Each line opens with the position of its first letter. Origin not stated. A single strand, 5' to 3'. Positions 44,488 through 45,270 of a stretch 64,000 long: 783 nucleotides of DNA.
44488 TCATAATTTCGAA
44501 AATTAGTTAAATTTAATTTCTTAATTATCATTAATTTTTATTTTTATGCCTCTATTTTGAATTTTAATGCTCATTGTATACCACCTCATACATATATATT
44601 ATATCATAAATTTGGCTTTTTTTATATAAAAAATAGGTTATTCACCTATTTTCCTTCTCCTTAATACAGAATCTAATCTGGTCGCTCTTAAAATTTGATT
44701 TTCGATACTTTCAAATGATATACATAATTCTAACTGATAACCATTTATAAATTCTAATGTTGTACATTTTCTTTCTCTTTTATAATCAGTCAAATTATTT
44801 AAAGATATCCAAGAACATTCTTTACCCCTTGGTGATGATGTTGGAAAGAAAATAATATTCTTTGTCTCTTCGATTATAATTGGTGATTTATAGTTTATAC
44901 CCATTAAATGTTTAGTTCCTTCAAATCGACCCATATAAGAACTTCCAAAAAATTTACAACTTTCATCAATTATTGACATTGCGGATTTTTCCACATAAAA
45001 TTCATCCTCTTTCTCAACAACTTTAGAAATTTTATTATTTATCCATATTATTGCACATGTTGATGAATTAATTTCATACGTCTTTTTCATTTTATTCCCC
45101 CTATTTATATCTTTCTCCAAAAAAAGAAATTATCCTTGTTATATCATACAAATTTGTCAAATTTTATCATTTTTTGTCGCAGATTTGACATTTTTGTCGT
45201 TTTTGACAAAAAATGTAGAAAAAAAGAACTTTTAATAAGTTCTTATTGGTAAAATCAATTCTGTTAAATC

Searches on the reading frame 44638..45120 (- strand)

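Call 36: search_protein_families(library=pfam, proteins=[window:44638-45120:-], max_evalue=0.001)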
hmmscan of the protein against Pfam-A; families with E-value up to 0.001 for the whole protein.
window:44638-45120:- (160 aa): 1 family
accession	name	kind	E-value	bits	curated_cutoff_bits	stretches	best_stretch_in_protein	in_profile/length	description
PF06338.17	ComK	-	2.4e-42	144.7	22.3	1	13-156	2-150/152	ComK protein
